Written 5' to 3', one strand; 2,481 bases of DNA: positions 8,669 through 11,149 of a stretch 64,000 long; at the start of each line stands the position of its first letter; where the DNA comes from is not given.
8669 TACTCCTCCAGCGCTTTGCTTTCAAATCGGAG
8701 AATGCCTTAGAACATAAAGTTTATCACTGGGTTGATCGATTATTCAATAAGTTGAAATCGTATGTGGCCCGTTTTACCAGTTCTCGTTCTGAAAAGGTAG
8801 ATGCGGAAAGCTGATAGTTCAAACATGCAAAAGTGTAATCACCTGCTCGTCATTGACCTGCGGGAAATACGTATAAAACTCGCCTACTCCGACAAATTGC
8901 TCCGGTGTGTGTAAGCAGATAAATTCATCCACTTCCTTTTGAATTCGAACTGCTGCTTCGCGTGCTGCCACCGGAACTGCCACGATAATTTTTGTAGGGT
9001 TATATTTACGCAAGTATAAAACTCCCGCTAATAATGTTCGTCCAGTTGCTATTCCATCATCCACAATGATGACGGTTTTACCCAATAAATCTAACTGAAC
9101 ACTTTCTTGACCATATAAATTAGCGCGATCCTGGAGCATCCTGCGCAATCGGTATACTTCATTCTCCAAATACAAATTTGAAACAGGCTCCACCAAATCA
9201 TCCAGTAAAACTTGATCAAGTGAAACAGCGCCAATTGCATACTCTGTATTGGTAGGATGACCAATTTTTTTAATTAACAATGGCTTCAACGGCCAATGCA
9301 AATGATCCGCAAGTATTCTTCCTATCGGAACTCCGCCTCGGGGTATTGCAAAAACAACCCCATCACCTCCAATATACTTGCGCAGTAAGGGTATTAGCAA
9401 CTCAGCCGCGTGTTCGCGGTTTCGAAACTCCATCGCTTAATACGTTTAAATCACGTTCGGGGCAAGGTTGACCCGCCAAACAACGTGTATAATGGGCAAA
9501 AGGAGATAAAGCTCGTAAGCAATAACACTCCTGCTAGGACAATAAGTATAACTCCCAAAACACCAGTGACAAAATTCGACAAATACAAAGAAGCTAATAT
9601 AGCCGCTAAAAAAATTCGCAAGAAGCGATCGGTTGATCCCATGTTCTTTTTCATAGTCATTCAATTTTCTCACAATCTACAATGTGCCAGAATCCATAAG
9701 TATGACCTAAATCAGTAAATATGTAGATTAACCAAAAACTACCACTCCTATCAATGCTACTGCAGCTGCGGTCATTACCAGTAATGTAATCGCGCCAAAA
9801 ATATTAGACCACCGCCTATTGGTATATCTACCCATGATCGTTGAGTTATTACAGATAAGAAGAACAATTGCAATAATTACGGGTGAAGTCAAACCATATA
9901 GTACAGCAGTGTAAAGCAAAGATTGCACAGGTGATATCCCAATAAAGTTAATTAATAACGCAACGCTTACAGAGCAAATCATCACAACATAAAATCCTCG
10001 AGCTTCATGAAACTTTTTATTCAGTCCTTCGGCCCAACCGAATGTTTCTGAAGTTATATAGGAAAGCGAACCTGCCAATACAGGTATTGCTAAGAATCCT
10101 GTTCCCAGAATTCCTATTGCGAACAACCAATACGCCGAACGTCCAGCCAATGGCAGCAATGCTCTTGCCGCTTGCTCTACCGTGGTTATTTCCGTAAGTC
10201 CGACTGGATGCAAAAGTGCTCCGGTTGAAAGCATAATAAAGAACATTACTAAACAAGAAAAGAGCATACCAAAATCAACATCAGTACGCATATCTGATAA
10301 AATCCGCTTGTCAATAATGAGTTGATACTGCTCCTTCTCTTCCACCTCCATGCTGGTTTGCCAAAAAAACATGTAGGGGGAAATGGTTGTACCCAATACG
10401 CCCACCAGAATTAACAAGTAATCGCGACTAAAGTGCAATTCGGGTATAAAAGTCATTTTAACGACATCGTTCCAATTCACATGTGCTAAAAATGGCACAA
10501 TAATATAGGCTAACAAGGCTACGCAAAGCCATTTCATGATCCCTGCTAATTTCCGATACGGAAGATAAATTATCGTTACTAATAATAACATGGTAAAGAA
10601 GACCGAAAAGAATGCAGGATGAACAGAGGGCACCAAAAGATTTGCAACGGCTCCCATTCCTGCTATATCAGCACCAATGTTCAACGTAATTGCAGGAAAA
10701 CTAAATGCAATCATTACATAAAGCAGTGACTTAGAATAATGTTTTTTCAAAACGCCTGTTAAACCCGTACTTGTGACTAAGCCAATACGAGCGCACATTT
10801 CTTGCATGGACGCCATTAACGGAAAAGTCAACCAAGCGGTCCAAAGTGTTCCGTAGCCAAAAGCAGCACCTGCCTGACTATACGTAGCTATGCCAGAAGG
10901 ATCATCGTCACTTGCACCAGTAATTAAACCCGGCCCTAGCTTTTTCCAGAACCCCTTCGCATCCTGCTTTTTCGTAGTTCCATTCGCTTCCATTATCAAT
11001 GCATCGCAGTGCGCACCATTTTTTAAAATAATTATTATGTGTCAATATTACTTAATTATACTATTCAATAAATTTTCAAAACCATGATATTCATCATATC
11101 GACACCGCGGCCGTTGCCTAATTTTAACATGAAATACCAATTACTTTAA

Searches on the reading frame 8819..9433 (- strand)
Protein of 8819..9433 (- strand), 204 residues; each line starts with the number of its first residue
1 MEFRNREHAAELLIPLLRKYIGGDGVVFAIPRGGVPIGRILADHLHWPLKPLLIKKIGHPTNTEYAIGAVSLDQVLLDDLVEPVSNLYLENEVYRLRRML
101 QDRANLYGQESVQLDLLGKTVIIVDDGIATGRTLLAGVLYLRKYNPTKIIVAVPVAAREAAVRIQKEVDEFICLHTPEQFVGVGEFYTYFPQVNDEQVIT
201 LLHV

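Call 73: search_protein_families(library=pfam, proteins=[window:8819-9433:-], max_evalue=0.001)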
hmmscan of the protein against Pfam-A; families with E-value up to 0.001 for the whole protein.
window:8819-9433:- (204 aa): 2 families
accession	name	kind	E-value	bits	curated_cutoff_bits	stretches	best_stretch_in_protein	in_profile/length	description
PF00156.33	Pribosyltran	-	1e-19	70.8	26.3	1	9-183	15-153/158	Phosphoribosyl transferase domain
PF14681.12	UPRTase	-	0.0006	19.8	27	1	112-169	114-173/206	Uracil phosphoribosyltransferase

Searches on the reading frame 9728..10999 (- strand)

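Call 73: search_protein_families(library=pfam, proteins=[window:9728-10999:-], max_evalue=0.001)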
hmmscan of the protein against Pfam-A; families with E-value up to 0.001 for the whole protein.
window:9728-10999:- (423 aa): 1 family
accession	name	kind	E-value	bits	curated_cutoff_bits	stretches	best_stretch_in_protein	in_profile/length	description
PF01566.24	Nramp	-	2.8e-76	257.4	29.8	1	37-395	1-356/357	Natural resistance-associated macrophage protein-like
